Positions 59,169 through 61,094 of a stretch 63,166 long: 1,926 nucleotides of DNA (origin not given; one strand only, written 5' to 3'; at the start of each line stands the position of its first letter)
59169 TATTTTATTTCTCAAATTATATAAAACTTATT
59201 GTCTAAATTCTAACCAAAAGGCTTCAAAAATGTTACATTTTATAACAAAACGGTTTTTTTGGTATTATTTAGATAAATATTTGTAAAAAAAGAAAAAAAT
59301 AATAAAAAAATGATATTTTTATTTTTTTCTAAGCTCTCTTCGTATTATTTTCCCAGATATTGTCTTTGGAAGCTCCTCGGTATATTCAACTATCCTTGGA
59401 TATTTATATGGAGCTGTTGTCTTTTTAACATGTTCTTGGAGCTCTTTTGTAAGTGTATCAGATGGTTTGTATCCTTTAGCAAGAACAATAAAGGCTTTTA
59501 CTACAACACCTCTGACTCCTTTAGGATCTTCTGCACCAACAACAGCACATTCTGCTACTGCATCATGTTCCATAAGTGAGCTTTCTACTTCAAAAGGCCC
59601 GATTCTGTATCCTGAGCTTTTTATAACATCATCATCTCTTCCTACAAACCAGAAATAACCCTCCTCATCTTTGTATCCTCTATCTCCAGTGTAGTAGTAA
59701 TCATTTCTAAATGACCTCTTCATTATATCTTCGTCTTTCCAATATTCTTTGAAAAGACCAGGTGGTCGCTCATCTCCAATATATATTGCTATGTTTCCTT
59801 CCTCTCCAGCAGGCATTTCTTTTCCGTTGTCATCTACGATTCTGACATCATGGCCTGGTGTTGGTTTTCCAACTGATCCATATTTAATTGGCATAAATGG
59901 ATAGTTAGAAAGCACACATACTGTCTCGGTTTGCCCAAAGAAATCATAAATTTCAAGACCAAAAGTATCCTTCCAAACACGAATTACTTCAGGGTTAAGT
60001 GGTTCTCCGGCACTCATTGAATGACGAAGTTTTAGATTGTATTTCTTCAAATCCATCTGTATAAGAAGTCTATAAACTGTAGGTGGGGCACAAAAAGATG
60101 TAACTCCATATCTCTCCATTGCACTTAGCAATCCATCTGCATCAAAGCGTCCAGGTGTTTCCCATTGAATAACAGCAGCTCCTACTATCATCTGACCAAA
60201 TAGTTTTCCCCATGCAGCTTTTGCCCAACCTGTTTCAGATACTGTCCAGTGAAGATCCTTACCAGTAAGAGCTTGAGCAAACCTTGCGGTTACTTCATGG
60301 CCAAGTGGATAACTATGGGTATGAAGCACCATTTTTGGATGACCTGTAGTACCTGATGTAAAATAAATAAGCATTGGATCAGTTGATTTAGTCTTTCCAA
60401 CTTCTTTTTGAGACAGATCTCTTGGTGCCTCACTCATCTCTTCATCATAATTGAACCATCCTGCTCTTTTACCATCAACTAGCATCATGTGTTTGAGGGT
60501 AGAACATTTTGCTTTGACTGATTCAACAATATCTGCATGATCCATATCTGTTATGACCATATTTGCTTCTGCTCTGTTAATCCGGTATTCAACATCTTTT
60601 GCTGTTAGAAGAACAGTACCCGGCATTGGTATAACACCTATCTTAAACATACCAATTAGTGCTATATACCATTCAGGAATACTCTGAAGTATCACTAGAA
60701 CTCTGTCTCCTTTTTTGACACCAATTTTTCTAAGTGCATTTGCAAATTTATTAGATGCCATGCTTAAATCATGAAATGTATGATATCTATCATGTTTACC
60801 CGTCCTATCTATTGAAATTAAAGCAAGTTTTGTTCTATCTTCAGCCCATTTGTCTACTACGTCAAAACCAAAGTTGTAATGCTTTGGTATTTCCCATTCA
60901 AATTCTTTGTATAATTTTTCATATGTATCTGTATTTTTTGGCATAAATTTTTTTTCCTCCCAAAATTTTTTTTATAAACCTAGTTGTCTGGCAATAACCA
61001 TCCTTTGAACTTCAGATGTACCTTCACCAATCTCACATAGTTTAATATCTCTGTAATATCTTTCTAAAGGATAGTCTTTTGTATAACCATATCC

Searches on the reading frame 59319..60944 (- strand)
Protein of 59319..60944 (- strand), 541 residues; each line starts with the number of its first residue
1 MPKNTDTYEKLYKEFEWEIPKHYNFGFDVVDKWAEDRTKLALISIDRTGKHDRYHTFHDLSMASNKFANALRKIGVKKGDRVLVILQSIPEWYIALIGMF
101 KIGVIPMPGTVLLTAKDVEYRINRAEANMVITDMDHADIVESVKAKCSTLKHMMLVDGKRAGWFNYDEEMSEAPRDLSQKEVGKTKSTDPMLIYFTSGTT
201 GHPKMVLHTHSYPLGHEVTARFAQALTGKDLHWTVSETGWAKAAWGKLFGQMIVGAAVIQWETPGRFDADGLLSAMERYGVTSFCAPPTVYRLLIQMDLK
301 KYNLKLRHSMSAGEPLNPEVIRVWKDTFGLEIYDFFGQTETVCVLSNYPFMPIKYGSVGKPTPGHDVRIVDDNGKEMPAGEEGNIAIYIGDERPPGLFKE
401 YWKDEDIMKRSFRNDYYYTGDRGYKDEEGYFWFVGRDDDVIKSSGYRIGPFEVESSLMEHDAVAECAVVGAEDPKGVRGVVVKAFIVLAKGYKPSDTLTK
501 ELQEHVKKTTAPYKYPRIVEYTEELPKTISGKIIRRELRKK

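Call 11: search_protein_families(library=pfam, proteins=[window:59319-60944:-], max_evalue=0.001)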
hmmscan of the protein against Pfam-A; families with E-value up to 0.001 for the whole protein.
window:59319-60944:- (541 aa): 2 families
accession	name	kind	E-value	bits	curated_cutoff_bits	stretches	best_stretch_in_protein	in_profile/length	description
PF00501.34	AMP-binding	-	6.1e-70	236.4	29.9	1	36-402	8-384/384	AMP-binding enzyme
PF13193.12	AMP-binding_C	-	4.6e-21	76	24.5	1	452-532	1-76/76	AMP-binding enzyme C-terminal domain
